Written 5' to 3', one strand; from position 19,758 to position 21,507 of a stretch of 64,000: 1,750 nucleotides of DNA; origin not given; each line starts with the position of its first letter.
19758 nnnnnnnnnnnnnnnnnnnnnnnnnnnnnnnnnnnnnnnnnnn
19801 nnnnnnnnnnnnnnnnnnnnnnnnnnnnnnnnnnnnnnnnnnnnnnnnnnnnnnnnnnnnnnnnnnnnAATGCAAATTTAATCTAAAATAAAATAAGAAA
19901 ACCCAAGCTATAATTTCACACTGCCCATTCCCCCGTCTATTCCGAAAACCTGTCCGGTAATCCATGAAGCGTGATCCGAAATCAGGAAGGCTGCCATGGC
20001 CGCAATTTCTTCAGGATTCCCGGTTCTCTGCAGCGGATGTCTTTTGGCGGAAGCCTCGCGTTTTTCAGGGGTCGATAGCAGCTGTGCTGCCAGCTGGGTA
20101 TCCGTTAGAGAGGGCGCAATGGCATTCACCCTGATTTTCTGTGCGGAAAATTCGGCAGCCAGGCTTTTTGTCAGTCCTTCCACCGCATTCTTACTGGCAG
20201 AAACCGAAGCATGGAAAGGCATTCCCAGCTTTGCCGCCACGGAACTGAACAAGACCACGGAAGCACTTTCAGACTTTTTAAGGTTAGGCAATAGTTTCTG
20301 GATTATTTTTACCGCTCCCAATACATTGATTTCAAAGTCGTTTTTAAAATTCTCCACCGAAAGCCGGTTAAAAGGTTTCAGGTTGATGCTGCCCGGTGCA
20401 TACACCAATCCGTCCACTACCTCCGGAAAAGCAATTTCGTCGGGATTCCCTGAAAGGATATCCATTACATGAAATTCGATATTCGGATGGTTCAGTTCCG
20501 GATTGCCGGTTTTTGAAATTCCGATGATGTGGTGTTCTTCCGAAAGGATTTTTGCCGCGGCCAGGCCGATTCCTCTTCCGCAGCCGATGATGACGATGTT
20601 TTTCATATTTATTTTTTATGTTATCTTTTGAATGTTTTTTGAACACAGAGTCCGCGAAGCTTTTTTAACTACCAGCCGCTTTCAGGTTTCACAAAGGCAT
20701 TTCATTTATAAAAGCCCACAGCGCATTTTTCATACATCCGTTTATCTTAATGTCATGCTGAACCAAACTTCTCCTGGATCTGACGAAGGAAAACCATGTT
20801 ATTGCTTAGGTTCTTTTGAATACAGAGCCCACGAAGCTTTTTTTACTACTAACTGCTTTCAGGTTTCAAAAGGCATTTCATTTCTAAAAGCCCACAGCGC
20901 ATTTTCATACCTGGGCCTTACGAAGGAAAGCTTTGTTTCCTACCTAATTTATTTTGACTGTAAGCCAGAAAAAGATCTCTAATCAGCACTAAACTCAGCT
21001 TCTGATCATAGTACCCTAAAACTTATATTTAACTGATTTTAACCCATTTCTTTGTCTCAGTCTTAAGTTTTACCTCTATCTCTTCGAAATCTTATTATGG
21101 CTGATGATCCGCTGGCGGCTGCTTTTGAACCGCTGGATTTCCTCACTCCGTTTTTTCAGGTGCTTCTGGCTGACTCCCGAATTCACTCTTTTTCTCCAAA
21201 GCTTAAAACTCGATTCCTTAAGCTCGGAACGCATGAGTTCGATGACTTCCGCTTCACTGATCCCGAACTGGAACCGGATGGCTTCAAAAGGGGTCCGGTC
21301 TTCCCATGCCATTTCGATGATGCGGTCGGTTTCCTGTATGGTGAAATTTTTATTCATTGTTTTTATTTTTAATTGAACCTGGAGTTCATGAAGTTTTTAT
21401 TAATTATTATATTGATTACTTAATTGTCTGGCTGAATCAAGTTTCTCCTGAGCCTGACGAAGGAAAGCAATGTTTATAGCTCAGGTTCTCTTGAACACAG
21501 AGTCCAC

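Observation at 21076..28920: Photoreceptor island with ribA and an SDR-DUF2867 gene attached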

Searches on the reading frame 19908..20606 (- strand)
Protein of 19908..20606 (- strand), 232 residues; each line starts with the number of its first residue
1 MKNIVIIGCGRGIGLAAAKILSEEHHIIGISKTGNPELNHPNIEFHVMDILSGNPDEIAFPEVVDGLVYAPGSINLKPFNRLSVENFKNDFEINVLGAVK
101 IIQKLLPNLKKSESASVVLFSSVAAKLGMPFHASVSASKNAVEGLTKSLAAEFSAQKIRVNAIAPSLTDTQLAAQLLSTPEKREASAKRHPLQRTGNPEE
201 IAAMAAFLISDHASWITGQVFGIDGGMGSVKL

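Call 5: search_protein_families(library=pfam, proteins=[window:19908-20606:-])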
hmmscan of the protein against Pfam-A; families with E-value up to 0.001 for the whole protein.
window:19908-20606:- (232 aa): 5 families
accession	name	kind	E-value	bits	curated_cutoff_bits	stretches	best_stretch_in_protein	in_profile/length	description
PF13561.12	adh_short_C2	-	8.2e-44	150.4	27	1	64-227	72-235/236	Enoyl-(Acyl carrier protein) reductase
PF00106.31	adh_short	-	1.6e-29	103.2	26.6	1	2-177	1-191/195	short chain dehydrogenase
PF08643.16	DUF1776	-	2.6e-08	34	25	1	76-163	105-194/294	Fungal family of unknown function (DUF1776)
PF23441.1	SDR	-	6.4e-07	29.4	27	1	64-226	91-254/258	SDR-like rossmann domain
PF08659.16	KR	-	8.7e-06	26.2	22.6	1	62-150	80-164/180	KR domain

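Call 53: search_solved_structures(query=window:19908-20606:-, max_evalue=1e-10)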
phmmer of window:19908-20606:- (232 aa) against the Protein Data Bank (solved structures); distinct sequences matched with E-value up to 1e-10: 352 (the best 60 are shown).
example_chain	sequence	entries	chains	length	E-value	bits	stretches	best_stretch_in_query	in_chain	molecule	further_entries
4i5f_A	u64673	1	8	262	5.8e-29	104.9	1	2-228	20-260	Alclohol dehydrogenase/short-chain dehydrogenase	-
4i5g_A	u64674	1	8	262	6.5e-29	104.7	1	2-228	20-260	Alclohol dehydrogenase/short-chain dehydrogenase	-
4bms_A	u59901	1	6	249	5.5e-28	101.7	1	64-228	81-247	ALCLOHOL DEHYDROGENASE/SHORT-CHAIN DEHYDROGENASE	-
4bmn_A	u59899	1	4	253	5.6e-28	101.6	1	64-228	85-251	ALCLOHOL DEHYDROGENASE/SHORT-CHAIN DEHYDROGENASE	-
4i5d_H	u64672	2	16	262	6.5e-28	101.4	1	64-228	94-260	Alclohol dehydrogenase/short-chain dehydrogenase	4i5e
6ihi_A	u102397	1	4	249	1.2e-27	100.5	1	64-228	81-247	Alclohol dehydrogenase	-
6ihh_A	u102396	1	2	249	2.1e-27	99.8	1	64-228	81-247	Alclohol dehydrogenase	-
2nm0_A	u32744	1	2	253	4.7e-27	98.6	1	2-228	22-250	Probable 3-oxacyl-(Acyl-carrier-protein) reductase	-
1o5i_A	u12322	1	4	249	1.3e-26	97.2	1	2-229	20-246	3-oxoacyl-(acyl carrier protein) reductase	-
1vl8_A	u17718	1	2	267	8.5e-26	94.5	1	64-227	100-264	Gluconate 5-dehydrogenase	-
5b1y_A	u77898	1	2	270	3.8e-25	92.4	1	64-226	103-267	3-oxoacyl-[acyl-carrier-protein] reductase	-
5ff9_A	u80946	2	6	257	3.9e-24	89.1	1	71-227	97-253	Noroxomaritidine/Norcraugsodine Reductase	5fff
4gh5_A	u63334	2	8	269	4e-24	89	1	91-229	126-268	Short-chain dehydrogenase/reductase SDR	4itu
5feu_A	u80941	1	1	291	5.4e-24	88.6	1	71-227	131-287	Noroxomaritidine/Norcraugsodine Reductase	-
1ipe_A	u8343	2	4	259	8e-24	88.1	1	68-227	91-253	TROPINONE REDUCTASE-II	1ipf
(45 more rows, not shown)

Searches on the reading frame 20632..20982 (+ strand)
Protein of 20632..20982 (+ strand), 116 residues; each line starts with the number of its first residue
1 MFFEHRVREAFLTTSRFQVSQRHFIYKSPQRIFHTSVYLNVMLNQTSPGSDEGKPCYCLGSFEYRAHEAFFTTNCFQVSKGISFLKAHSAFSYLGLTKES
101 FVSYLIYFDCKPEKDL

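Call 5: search_protein_families(library=pfam, proteins=[window:20632-20982:+])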
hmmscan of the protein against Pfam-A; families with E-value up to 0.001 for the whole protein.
window:20632-20982:+ (116 aa): 0 families

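Call 83: search_protein_families(library=pfam, proteins=[window:20632-20982:+], max_evalue=0.01)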
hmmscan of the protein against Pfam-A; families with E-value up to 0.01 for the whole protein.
window:20632-20982:+ (116 aa): 0 families

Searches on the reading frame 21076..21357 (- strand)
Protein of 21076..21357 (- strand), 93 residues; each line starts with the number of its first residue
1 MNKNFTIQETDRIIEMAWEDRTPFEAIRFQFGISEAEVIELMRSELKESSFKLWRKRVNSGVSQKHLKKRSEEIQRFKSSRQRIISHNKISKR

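Call 3: search_protein_families(library=pfam, proteins=[window:21076-21357:-])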
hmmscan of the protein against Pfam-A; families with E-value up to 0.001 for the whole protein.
window:21076-21357:- (93 aa): 1 family
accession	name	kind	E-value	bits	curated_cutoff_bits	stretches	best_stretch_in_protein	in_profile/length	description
PF10985.13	DUF2805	-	6.4e-35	119.8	22.5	1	11-82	1-71/71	Protein of unknown function (DUF2805)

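Call 4: search_protein_families(library=ncbifam, proteins=[window:21076-21357:-])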
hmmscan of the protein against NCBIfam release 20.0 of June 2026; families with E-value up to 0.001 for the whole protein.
window:21076-21357:- (93 aa): 1 family
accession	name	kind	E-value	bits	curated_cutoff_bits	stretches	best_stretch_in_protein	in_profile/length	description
TIGR03643.1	TIGR03643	hypoth_equivalog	1e-32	112.1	66.55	1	9-80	1-71/72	TIGR03643 family protein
